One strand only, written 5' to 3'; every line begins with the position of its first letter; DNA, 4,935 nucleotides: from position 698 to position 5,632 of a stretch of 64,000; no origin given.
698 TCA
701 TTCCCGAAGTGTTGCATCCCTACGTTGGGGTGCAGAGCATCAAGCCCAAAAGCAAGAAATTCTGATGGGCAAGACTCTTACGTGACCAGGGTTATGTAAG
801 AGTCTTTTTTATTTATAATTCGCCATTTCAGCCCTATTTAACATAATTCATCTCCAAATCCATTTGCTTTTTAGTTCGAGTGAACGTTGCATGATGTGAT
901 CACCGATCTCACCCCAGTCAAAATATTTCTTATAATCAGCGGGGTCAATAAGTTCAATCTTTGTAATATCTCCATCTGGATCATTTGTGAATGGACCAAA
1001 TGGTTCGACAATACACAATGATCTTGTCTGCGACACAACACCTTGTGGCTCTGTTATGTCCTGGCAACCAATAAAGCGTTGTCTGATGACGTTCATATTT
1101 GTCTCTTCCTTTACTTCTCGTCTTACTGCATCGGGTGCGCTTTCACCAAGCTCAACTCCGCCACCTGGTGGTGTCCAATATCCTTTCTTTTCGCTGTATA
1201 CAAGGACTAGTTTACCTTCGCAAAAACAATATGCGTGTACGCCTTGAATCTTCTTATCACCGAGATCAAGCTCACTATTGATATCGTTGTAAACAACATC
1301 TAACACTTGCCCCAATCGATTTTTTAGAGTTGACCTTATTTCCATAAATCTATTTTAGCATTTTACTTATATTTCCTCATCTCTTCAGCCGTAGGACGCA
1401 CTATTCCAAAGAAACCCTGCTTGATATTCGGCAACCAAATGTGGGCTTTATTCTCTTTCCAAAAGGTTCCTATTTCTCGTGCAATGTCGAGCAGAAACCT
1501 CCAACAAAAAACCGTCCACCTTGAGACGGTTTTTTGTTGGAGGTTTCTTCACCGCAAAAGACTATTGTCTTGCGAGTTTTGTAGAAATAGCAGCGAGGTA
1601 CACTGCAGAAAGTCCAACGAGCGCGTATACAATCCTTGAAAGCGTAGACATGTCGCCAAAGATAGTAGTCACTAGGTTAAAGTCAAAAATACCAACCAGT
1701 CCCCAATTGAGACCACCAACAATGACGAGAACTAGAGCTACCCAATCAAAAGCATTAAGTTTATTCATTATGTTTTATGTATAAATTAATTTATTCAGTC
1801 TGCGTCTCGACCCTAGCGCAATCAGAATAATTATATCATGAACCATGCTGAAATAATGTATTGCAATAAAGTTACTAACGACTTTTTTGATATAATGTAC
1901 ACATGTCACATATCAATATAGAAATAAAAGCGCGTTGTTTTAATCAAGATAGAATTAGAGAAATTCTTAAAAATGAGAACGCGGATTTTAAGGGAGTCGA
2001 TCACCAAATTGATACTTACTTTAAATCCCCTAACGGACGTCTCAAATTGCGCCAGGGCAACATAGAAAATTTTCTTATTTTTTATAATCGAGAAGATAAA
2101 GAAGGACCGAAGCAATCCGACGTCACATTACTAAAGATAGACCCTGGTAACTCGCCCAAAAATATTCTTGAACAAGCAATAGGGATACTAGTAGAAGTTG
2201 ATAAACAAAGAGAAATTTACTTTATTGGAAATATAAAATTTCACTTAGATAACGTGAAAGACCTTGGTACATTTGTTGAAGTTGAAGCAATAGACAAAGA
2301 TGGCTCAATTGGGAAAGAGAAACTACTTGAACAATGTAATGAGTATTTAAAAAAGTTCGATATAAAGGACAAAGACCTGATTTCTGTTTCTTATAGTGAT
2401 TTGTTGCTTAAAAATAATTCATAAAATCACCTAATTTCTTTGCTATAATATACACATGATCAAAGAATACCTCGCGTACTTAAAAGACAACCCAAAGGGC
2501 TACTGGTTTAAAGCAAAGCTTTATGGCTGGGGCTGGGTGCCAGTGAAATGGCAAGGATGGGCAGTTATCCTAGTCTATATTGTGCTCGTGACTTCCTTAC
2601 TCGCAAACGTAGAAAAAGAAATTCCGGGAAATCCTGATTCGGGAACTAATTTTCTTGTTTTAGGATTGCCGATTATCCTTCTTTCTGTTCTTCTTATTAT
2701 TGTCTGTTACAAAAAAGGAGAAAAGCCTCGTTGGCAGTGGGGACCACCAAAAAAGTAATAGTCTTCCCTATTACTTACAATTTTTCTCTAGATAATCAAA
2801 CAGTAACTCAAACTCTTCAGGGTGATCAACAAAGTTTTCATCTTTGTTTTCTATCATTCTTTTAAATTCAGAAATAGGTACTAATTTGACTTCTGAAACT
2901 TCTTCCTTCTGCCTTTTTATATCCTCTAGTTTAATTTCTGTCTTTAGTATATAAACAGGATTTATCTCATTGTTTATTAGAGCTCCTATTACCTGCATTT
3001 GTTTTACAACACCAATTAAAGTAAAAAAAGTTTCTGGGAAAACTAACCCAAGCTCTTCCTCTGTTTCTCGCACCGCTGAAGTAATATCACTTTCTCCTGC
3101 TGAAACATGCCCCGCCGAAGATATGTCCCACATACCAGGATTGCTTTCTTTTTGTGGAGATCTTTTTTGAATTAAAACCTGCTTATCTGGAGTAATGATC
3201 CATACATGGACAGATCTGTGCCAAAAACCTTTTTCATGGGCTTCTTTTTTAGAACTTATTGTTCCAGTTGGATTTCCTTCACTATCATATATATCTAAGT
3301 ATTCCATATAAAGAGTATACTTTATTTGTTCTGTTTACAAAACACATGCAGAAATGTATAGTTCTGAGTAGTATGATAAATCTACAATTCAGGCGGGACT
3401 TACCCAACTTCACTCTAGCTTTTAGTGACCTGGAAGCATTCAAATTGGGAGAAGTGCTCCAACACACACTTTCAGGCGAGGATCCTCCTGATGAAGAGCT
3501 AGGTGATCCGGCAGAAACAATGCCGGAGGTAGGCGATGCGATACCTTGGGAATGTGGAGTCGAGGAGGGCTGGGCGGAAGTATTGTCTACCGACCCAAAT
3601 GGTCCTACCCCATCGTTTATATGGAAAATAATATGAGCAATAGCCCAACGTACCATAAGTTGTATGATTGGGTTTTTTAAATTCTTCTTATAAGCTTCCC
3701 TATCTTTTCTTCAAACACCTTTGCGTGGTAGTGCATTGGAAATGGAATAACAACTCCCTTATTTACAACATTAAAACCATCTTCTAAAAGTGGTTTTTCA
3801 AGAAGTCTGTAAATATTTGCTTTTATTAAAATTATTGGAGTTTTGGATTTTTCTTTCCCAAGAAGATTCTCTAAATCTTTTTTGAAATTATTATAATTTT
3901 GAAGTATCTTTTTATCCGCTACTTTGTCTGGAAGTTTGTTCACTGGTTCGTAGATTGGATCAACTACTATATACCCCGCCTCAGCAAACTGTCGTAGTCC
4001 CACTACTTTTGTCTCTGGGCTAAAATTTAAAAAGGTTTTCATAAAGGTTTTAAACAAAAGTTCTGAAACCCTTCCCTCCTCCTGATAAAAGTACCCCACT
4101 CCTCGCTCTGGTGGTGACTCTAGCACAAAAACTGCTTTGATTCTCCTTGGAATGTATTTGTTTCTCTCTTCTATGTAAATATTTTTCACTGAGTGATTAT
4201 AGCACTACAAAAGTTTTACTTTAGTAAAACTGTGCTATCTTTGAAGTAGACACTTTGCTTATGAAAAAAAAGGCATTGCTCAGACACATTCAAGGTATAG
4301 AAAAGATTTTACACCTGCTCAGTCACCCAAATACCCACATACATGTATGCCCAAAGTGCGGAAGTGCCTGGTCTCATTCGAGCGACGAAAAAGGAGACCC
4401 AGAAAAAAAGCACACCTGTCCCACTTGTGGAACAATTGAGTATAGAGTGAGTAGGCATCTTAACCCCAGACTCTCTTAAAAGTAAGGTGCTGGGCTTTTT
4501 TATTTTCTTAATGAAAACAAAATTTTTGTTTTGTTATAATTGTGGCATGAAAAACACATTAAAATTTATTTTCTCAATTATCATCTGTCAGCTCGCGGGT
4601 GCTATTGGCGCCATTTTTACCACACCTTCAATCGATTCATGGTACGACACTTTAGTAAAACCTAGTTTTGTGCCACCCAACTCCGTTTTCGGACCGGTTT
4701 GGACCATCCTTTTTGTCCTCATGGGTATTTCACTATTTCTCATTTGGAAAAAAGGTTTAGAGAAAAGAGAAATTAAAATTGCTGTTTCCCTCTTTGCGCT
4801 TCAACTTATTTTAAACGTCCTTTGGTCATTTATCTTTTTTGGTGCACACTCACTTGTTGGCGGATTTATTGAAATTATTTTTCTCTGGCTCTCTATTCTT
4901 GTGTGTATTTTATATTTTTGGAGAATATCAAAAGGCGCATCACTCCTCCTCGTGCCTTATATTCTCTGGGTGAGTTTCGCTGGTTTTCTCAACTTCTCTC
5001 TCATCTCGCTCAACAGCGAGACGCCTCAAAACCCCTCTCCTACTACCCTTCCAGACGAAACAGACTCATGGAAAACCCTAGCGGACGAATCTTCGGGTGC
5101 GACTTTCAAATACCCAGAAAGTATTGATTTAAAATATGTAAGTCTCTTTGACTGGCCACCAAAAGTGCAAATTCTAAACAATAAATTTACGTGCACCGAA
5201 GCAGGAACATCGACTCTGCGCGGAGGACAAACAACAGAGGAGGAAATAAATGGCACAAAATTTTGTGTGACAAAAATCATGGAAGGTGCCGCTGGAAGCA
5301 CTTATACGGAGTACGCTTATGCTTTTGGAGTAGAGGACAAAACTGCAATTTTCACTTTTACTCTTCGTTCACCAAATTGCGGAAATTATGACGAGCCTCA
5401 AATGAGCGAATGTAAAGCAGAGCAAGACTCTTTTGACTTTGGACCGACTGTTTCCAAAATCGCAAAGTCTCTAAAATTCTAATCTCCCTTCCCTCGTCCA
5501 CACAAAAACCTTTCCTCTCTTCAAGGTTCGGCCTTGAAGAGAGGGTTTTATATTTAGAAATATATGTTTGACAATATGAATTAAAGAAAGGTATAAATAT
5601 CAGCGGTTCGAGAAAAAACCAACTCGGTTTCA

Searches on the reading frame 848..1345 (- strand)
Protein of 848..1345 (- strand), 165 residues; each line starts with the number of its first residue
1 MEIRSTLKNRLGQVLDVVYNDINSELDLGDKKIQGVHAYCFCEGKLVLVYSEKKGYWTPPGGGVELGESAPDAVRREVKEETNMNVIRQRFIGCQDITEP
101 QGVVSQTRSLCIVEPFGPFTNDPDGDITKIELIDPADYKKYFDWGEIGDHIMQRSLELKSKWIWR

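Call 46: find_encoding_contigs(protein=window:848-1345:-, flank=10000, max_places=2)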
Protein window:848-1345:- (165 aa): 9 contigs read that carry it; 2 places shown.
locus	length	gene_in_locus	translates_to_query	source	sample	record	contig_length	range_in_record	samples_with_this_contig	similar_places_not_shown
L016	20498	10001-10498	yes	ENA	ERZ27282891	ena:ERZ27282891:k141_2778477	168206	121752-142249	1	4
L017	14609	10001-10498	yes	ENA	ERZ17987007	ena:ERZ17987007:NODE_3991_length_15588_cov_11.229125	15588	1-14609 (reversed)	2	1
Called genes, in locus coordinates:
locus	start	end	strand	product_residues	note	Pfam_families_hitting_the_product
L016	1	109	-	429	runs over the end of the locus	PF09335:VTT_dom, PF01569:PAP2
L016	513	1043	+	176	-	PF03713:DUF305, PF13628:DUF4142 (weak), PF03713:DUF305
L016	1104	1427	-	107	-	PF00076:RRM_1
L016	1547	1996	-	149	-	-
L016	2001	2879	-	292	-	PF02557:VanY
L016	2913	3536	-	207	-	-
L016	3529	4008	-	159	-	PF00293:NUDIX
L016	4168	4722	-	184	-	-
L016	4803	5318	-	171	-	PF00857:Isochorismatase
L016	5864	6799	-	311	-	PF03073:TspO_MBR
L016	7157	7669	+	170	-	-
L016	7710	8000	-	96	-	-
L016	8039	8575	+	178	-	PF00293:NUDIX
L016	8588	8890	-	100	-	-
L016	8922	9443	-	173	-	PF01928:CYTH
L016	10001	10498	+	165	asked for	PF00293:NUDIX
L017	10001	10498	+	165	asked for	PF00293:NUDIX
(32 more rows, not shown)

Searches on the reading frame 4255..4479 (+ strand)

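Call 15: search_protein_families(library=pfam, proteins=[window:4255-4479:+], max_evalue=0.01)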
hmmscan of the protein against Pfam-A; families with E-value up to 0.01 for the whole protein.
window:4255-4479:+ (74 aa): 8 families
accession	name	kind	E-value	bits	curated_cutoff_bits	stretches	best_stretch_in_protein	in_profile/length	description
PF14803.11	Zn_ribbon_Nudix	-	1.2e-05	25.5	25.6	1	32-63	3-33/34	Nudix N-terminal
PF25206.1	DUF7836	-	3.9e-05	23.8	26.7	1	31-60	9-38/59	Domain of unknown function (DUF7836)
PF07754.17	HVO_2753_ZBP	-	0.00079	19.6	33.2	0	22-59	9-46/46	Small zinc finger protein HVO_2753-like, Zn-binding pocket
PF12760.12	Zn_ribbon_IS1595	-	0.0011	19.3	25.4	0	24-59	15-44/46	Transposase zinc-ribbon domain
PF13453.11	Zn_ribbon_TFIIB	-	0.0045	16.8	22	0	26-36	16-26/41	Transcription factor zinc-finger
PF23475.1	zf-Tbcl_FmdE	-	0.0056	16.6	23.2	0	26-39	4-17/35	FmdE treble clef zinc finger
PF01485.27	IBR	-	0.0059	17.1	24.3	1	22-60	12-49/65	IBR domain, a half RING-finger domain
PF23455.1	DUF7129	-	0.0078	16.4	30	0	26-38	24-36/45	Domain of unknown function (DUF7129)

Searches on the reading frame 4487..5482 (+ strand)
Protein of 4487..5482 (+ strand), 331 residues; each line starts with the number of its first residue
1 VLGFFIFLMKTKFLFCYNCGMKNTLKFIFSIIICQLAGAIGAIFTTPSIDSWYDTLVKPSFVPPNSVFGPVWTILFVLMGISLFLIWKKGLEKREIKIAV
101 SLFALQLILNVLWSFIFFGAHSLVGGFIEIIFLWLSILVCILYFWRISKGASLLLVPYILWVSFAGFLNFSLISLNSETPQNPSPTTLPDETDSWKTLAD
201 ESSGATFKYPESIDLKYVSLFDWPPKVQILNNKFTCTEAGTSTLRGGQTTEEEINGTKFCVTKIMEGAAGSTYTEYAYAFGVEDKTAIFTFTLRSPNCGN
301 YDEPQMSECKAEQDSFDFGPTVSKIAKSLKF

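Call 15: search_protein_families(library=pfam, proteins=[window:4487-5482:+], max_evalue=0.01)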
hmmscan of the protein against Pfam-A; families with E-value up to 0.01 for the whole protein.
window:4487-5482:+ (331 aa): 1 family
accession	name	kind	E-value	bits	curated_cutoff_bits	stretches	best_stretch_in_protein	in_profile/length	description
PF03073.20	TspO_MBR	-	1.4e-49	168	24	1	31-172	2-143/145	TspO/MBR family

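Call 55: find_encoding_contigs(protein=window:4547-5482:+, flank=4000, max_places=10)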
Protein window:4547-5482:+ (311 aa): 12 contigs read that carry it; 3 places shown.
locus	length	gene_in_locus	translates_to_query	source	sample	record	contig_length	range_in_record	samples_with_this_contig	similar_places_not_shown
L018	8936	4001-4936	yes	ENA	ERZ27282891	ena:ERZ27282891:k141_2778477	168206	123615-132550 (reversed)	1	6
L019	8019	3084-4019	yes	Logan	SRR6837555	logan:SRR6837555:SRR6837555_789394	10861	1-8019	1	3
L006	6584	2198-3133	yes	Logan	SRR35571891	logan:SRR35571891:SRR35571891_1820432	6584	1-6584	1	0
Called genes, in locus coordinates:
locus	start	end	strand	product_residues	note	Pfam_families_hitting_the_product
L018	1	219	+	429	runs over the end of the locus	PF02403:Seryl_tRNA_N, PF00587:tRNA-synt_2b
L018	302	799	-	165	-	PF00293:NUDIX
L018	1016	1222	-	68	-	PF04070:DUF378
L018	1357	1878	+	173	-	PF01928:CYTH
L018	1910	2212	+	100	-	-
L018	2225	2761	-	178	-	PF00293:NUDIX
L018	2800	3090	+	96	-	-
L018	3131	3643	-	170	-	-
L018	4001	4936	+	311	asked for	PF03073:TspO_MBR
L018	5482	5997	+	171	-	PF00857:Isochorismatase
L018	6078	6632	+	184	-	-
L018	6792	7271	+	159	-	PF00293:NUDIX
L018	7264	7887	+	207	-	-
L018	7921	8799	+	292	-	PF02557:VanY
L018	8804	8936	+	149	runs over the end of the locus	-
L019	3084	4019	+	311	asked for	PF03073:TspO_MBR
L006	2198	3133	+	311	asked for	PF03073:TspO_MBR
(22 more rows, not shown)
